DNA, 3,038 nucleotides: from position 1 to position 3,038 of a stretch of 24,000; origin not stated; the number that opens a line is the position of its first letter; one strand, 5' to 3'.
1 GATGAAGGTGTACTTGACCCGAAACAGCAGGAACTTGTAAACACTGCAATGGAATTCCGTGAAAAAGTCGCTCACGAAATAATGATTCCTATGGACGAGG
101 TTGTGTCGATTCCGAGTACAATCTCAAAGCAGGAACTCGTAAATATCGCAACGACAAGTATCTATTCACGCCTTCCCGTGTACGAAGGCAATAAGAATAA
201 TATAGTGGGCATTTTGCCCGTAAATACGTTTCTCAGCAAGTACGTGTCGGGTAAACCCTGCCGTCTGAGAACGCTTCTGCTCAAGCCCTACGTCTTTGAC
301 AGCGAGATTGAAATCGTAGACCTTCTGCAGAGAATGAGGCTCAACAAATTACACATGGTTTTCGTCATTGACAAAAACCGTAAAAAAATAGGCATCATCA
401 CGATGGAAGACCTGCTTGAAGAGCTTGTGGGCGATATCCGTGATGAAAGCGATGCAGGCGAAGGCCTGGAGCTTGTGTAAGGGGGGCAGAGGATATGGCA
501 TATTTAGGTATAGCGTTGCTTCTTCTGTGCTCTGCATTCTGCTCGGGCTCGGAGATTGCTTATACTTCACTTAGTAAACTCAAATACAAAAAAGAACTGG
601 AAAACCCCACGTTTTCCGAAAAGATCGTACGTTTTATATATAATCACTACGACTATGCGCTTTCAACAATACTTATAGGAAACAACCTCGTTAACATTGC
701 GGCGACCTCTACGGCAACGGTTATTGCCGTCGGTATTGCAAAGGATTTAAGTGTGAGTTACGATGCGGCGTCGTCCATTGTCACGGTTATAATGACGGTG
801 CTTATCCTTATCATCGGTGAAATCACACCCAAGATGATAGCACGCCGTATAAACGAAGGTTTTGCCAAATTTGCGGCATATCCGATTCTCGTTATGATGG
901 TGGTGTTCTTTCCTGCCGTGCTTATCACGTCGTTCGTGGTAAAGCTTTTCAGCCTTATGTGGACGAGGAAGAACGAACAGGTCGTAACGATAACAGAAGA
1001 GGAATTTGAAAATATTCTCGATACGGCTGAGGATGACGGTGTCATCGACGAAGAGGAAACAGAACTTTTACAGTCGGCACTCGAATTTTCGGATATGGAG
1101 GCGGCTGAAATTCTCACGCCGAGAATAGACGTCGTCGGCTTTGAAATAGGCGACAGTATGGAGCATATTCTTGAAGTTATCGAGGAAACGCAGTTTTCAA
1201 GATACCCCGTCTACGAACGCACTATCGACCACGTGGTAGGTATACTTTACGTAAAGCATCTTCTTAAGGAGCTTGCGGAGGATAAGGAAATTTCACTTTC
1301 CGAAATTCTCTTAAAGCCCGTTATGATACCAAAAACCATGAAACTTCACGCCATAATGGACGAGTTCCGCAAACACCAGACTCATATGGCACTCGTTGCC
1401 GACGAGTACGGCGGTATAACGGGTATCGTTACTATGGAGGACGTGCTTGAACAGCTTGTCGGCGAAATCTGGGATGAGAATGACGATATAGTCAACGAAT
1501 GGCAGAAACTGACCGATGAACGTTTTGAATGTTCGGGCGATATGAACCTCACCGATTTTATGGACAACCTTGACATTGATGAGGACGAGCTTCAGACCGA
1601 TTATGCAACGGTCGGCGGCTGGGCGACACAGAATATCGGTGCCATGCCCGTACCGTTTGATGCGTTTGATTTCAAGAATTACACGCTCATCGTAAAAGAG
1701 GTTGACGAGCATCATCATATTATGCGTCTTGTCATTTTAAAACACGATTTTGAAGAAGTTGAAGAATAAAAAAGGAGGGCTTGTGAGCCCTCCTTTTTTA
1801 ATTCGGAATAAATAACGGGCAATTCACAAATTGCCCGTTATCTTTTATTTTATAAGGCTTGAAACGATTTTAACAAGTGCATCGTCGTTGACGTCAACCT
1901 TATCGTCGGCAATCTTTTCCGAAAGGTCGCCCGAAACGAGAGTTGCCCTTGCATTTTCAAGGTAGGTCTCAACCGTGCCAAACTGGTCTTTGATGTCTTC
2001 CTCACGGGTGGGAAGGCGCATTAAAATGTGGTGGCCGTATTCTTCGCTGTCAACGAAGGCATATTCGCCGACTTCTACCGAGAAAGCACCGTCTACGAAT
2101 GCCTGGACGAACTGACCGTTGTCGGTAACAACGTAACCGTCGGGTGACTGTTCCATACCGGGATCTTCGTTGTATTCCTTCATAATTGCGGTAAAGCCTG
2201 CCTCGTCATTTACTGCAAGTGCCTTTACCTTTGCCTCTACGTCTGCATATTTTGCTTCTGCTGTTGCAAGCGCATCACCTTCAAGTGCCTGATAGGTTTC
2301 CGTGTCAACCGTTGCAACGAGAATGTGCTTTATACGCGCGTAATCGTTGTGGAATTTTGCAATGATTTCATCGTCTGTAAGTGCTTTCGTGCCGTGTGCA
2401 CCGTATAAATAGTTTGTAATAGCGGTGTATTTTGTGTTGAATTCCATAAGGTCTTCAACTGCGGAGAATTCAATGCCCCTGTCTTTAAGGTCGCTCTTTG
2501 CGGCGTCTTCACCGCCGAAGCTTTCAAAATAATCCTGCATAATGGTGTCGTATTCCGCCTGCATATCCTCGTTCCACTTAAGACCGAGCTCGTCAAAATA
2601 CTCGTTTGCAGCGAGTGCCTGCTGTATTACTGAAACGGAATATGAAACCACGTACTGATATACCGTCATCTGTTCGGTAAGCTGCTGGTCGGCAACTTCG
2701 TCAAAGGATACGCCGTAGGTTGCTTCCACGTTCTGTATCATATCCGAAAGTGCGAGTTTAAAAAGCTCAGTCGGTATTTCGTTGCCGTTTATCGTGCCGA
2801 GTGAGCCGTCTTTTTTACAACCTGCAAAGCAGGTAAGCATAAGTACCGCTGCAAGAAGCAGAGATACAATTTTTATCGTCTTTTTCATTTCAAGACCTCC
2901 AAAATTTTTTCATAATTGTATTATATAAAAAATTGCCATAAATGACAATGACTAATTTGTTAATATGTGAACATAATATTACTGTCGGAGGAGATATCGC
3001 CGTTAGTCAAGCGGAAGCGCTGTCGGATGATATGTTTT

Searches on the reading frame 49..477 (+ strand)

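Call 42: search_protein_families(library=pfam, proteins=[window:49-477:+], max_evalue=0.001)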
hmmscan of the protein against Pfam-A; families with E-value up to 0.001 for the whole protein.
window:49-477:+ (143 aa): 1 family
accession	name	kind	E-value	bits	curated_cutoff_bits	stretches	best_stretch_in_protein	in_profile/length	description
PF00571.33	CBS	-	1.5e-12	48.1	24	1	80-127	9-56/57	CBS domain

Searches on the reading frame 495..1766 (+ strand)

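Call 42: search_protein_families(library=pfam, proteins=[window:495-1766:+], max_evalue=0.001)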
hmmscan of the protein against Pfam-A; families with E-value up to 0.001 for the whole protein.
window:495-1766:+ (424 aa): 3 families
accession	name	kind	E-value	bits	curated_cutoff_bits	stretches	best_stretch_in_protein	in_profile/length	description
PF01595.25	CNNM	-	1.5e-42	145.8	28.4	1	5-188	2-181/181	Cyclin M transmembrane N-terminal domain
PF00571.33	CBS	-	9.8e-15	55.1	24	2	274-322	7-56/57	CBS domain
PF03471.22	CorC_HlyC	-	6.7e-13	48.9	27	1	338-411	2-74/81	Transporter associated domain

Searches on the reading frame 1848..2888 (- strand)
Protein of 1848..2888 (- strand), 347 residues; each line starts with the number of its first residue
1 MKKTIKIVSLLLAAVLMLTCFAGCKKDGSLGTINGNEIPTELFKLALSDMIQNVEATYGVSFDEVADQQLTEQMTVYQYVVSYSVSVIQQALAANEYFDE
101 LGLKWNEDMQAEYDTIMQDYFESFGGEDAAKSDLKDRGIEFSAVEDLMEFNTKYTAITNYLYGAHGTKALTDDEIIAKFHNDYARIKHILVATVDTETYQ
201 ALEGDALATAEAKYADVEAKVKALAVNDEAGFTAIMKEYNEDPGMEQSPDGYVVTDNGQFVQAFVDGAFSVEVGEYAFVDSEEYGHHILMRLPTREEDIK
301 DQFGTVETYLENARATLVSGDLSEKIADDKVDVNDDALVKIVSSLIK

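Call 42: search_protein_families(library=pfam, proteins=[window:1848-2888:-], max_evalue=0.001)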
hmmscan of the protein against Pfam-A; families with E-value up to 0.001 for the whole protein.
window:1848-2888:- (347 aa): 3 families
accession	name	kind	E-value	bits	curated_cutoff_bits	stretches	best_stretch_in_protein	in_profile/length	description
PF13616.12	Rotamase_3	-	7e-07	30.2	22.5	1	180-289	12-110/116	PPIC-type PPIASE domain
PF13623.11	SurA_N_2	-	4.5e-05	23.8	28.5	1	20-83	32-96/145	SurA-like N-terminal domain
PF00639.27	Rotamase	-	0.00042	21.7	21.7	0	188-290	1-94/97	PPIC-type PPIASE domain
